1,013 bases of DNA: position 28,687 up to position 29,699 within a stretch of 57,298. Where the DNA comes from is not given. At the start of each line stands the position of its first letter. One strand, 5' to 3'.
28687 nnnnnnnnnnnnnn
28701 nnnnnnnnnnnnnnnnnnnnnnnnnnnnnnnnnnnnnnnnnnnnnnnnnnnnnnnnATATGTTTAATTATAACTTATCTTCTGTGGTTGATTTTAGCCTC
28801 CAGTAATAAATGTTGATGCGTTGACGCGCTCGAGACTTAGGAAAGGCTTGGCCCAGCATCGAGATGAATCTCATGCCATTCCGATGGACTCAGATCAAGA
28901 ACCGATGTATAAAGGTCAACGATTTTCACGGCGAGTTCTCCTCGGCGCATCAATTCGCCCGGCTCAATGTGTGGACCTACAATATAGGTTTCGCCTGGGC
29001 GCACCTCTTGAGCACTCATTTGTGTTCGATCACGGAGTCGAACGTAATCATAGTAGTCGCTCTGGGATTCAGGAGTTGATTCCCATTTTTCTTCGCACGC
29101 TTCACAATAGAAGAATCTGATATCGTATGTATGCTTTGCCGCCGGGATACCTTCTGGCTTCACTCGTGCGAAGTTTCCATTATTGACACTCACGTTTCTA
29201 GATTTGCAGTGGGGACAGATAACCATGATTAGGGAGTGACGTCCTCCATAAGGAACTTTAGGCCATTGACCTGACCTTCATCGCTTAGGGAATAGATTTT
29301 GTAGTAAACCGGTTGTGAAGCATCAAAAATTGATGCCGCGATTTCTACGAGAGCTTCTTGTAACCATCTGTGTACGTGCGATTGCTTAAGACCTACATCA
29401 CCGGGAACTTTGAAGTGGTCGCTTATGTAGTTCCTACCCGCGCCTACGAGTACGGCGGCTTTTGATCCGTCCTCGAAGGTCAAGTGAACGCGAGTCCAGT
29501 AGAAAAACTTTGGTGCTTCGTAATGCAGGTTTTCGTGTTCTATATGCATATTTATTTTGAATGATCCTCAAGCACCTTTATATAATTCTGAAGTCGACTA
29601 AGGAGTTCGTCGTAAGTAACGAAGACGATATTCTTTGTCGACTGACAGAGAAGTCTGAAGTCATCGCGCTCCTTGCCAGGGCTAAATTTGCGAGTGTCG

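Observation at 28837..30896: Three-gene Shedu-like module: DUF4263-type nuclease with a histone-like Lys-rich tail plus two tightly coupled small partners, next to tRNA-Ser and tRNA-Glu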

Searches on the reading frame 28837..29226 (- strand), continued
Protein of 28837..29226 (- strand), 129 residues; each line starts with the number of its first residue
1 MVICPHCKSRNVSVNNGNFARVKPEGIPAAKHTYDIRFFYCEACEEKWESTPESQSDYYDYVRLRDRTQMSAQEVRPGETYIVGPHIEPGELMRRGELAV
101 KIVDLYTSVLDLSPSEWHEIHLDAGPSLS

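Call 97: find_encoding_contigs(protein=P0156, flank=6000, max_places=3)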
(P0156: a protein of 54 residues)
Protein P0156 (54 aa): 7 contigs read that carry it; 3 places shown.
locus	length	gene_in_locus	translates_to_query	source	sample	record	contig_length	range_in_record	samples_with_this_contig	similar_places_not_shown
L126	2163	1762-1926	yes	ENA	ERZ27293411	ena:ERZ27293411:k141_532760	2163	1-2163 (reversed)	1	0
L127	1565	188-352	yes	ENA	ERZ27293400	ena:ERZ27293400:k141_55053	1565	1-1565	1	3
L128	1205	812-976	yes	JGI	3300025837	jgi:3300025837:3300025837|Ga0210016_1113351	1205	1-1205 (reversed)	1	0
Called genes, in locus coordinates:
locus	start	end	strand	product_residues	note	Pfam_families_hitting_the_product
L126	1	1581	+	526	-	?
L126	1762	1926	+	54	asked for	-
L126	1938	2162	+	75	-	?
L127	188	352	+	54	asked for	-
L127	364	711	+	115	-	-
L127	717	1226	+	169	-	-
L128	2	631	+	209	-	?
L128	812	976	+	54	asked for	-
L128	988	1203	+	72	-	?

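Call 106: search_protein_families(library=phrogs, proteins=[window:28837-29226:-], max_evalue=0.01)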
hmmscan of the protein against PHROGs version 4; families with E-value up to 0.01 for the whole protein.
window:28837-29226:- (129 aa): 2 families
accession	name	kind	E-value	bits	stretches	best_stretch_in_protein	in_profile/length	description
phrog_1305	-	DNA, RNA and nucleotide metabolism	0.0012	19.3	1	3-67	18-77/226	DNA binding protein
phrog_10675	-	unknown function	0.0045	18.2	1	3-55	7-48/98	-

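Call 107: fold_search(model_id=the predicted structure, library=viral)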
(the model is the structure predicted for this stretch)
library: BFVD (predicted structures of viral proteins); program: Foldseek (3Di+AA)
matches with E <= 10: 575; with E <= 0.001: 0
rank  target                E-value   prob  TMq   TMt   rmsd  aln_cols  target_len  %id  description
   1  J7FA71                5.0e-03  0.93  0.26  0.29  14.7       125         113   13  Uncharacterized protein [Agrobacterium phage 7-7-1]
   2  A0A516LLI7            1.2e-02  0.99  0.31  0.37  13.5        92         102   17  (no name in the UniProt tables at hand)
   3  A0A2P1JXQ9            1.7e-02  0.96  0.24  0.33   7.9        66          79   21  Uncharacterized protein [Rhodococcus phage Finch]
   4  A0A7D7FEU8            1.8e-02  0.98  0.28  0.45   9.1        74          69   15  (no name in the UniProt tables at hand)
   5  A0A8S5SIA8            2.0e-02  1.00  0.30  0.35   3.6        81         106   18  Transcription factor S-II (TFIIS) [Siphoviridae sp. ctHAs12]
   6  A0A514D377            5.1e-02  0.69  0.26  0.22  13.3       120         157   15  Uncharacterized protein [Leviviridae sp.]
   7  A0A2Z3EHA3            5.8e-02  0.38  0.27  0.18  13.5       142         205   18  (no name in the UniProt tables at hand)
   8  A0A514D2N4            7.4e-02  0.35  0.27  0.21  16.1       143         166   13  Uncharacterized protein [Leviviridae sp.]
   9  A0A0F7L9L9            7.4e-02  0.16  0.18  0.20  21.9       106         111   20  Uncharacterized protein [uncultured marine virus]
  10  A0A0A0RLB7            1.4e-01  0.84  0.24  0.31  11.9        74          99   18  (no name in the UniProt tables at hand)
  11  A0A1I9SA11            1.8e-01  0.96  0.29  0.51   3.1        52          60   13  Uncharacterized protein [Rhodococcus phage Weasels2]
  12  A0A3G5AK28            1.9e-01  0.20  0.28  0.11  16.0       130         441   16  Uncharacterized protein [Solivirus sp.]
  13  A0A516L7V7            2.1e-01  0.80  0.31  0.25  12.9        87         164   18  (no name in the UniProt tables at hand)
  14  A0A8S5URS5            2.2e-01  0.80  0.25  0.42   2.8        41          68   15  Uncharacterized protein [Siphoviridae sp. ctksc2]
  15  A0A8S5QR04            2.2e-01  0.44  0.21  0.21  15.6        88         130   11  Zinc ribbon domain protein [Siphoviridae sp. ct4be24]
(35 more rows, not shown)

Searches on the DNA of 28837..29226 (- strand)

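Call 64: search_rna_families(sources=[L001, L043, L008], threshold=evalue, max_evalue=1)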
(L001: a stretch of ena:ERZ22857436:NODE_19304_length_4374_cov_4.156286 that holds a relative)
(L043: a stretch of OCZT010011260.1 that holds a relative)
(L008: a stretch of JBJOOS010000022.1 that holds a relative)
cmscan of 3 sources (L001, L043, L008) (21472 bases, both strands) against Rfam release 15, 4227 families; matches with E-value up to 1: 8.
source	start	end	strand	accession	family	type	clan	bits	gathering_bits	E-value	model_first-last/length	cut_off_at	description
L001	9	93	+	RF00005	tRNA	Gene; tRNA;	CL00001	57.3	29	3.2e-10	1-71/71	no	tRNA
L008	1261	1349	+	RF00005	tRNA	Gene; tRNA;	CL00001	57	29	4e-10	1-71/71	no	tRNA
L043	1331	1384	-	RF04351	Plastid-psbl-rps4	Cis-reg;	-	52.4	68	8e-09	1-53/53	no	Plastid-psbl-rps4 3UTR RNA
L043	1296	1384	+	RF00005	tRNA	Gene; tRNA;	CL00001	51.3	29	1.5e-08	1-71/71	no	tRNA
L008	1296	1349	-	RF04351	Plastid-psbl-rps4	Cis-reg;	-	42.4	68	4.3e-06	1-53/53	no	Plastid-psbl-rps4 3UTR RNA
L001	5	141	+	RF02223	sX4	Gene; sRNA;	-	30.7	70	0.0047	1-167/167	no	Proteobacterial sRNA sX4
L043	1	70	+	RF03468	mir-2830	Gene; miRNA;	-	25.2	70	0.38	5-76/76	5'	mir-2830 microRNA precursor family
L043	1281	1443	+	RF02223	sX4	Gene; sRNA;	-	23.8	70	0.24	1-167/167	no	Proteobacterial sRNA sX4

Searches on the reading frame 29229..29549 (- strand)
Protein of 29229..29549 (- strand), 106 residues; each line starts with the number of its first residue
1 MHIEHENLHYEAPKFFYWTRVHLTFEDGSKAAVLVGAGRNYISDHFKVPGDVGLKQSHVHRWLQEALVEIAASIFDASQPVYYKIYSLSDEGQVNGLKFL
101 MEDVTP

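Call 4: search_protein_families(library=pfam, proteins=[window:29229-29549:-], max_evalue=1)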
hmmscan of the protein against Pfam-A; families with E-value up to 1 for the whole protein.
window:29229-29549:- (106 aa): 0 families

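Call 5: search_protein_families(library=padloc, proteins=[window:29229-29549:-], max_evalue=1)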
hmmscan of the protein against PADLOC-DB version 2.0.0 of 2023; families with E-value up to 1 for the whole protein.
window:29229-29549:- (106 aa): 0 families

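Call 6: search_protein_families(library=ncbifam, proteins=[window:29229-29549:-], max_evalue=1)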
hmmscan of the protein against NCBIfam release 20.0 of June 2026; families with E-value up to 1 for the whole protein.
window:29229-29549:- (106 aa): 0 families

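Call 11: find_homologous_proteins(query=window:29229-29549:-, max_evalue=0.01)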
Query window:29229-29549:- (106 aa): 3 proteins with E <= 0.01 among 7 candidates.
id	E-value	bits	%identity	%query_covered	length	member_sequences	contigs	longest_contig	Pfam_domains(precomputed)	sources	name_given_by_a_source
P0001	2.7e-66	238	100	100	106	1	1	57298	-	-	-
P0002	4.2e-42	160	67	100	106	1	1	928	-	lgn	-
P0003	6.1e-40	153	65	100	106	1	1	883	-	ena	-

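Call 17: find_encoding_contigs(protein=P0002, flank=10000)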
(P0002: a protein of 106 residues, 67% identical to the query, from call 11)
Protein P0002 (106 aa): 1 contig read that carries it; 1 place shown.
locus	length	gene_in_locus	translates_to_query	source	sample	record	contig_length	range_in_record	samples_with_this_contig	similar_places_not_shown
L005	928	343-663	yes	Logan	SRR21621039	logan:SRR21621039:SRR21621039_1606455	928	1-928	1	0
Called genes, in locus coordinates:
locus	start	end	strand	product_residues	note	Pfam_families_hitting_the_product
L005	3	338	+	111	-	?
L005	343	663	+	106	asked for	-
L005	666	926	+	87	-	?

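Call 18: find_encoding_contigs(protein=P0003, flank=10000)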
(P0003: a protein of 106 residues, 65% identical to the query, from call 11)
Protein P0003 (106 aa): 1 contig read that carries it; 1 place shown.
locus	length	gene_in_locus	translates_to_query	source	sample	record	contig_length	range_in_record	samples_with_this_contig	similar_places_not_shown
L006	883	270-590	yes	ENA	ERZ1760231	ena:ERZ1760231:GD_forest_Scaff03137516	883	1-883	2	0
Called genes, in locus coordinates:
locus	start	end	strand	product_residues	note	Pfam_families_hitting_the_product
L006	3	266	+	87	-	?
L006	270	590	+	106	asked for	-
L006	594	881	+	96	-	?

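Call 44: predict_structure(alignment_id=A3)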
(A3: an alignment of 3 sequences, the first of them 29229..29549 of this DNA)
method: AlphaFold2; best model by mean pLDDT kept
length: 106 residues; sequences in the alignment: 3
mean_pLDDT: 61.9   pTM: 0.58
mean pLDDT of the five models: 61.9, 58.6, 55.0, 51.6, 41.0
residues with pLDDT >= 90: 0; 70-90: 46; 50-70: 33; < 50: 27
segments of 3 or more residues with pLDDT < 50: 51-55, 78-95, 103-106
pLDDT, mean of each block of 10 residues (from residue 1): 81 74 78 70 61 52 73 57 35 49 45
secondary structure, 60 per line:
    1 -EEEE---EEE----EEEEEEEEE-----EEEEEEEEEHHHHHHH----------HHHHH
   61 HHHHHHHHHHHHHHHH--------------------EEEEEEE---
elements in order: E2-5 E9-11 E16-24 E30-38 H39-45 H56-76 E97-103

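Call 48: fold_search(model_id=the predicted structure, library=pdb)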
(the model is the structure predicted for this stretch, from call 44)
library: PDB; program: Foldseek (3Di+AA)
matches with E <= 10: 229; with E <= 0.001: 0
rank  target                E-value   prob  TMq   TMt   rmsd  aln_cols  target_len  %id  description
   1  3nm7_A                4.3e-01  0.21  0.29  0.36  14.5        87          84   14  Crystal Structure of Borrelia burgdorferi Pur-alpha (released 2010-10-06)
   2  3nm7_B                4.3e-01  0.18  0.26  0.36  14.4        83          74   12  Crystal Structure of Borrelia burgdorferi Pur-alpha (released 2010-10-06)
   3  3brb_B                4.6e-01  0.18  0.28  0.14  11.0       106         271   18  Crystal structure of catalytic domain of the proto-oncogene tyrosine-protein kinase MER in complex with ADP (released 2008-01-22)
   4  5u6c_A                4.9e-01  0.21  0.25  0.13   7.1        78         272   20  Crystal structure of the Mer kinase domain in complex with a macrocyclic inhibitor (released 2017-07-26)
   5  7aaz                  4.9e-01  0.20  0.29  0.13  11.7       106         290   16  Crystal structure of MerTK in complex with a type 1.5 aminopyridine inhibitor (released 2020-11-04)
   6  9bhj                  5.2e-01  0.15  0.27  0.13  11.0       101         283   17  MerTK in complex with small molecule 6-{1-[([1,1'-biphenyl]-4-yl)carbamoyl]azetidin-3-yl}-3-[(1-methyl-1H-pyrazol-4-yl)a (released 2024-10-09)
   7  3n8b_B                5.5e-01  0.21  0.28  0.38  14.2        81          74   12  Crystal Structure of Borrelia burgdorferi Pur-alpha (released 2010-10-06)
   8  7avz                  5.5e-01  0.18  0.27  0.14  11.1       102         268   18  MerTK kinase domain in complex with a bisaminopyrimidine inhibitor (released 2021-03-03)
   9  9ks9_A                6.2e-01  0.20  0.29  0.14  11.3       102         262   18  Crystal structure of MerTK kinase domain in complex with compound 6 (released 2025-10-08)
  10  9bhi                  6.2e-01  0.20  0.26  0.12   7.4        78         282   20  Crystal structure of the MerTK kinase domain with SA4488 (released 2024-10-09)
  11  3n8b_A                7.0e-01  0.15  0.26  0.35  14.3        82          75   11  Crystal Structure of Borrelia burgdorferi Pur-alpha (released 2010-10-06)
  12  4mxc                  7.0e-01  0.15  0.27  0.14  11.5       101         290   16  Crystal structure of CMET in complex with novel inhibitor (released 2014-10-15)
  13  9r2l_B                7.4e-01  0.38  0.36  0.28  13.9        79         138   13  De novo designed N37 protein fold (released 2025-05-14)
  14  3brb_A                7.4e-01  0.18  0.25  0.12   7.2        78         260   20  Crystal structure of catalytic domain of the proto-oncogene tyrosine-protein kinase MER in complex with ADP (released 2008-01-22)
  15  7aax                  7.4e-01  0.15  0.27  0.14  10.7       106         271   18  Crystal structure of MerTK kinase domain in complex with LDC1267 (released 2020-10-28)
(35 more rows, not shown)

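Call 52: search_solved_structures(query=A3, max_evalue=10, show_alignments=1)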
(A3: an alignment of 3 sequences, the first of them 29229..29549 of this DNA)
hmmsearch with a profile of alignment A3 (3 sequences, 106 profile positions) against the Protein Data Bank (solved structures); distinct sequences matched with E-value up to 10: 1.
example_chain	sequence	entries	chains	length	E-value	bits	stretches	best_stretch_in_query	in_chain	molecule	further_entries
6htn_A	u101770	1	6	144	0.35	14.1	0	71-95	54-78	Fucose-binding lectin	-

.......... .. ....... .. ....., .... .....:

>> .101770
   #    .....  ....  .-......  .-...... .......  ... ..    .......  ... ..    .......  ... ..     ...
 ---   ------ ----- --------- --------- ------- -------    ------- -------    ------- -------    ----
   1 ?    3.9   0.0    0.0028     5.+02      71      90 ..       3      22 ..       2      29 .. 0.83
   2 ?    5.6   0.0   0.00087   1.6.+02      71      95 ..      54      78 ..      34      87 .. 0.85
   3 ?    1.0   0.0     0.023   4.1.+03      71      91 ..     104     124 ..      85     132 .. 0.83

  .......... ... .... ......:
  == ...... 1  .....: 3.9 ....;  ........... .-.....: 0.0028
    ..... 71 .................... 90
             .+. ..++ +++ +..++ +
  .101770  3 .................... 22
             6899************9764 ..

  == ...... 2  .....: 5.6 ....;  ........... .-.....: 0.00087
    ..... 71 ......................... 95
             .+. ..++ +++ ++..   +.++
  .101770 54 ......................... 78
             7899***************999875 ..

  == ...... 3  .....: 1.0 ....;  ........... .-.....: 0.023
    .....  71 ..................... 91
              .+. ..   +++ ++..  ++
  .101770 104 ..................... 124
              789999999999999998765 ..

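Call 86: find_related_loci(query=A3, collection=viral_contigs, flank=6000)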
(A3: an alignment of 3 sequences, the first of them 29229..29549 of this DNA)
Query A3 (106 aa) in viral_contigs; peptide patterns used: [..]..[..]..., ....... (x = any residue, [..] = any of these).
45 stretches matched a pattern, but none encodes a relative of the query by tblastn (E <= 1e-3).

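Call 106: search_protein_families(library=phrogs, proteins=[window:29229-29549:-], max_evalue=0.01)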
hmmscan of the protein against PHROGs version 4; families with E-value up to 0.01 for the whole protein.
window:29229-29549:- (106 aa): 0 families
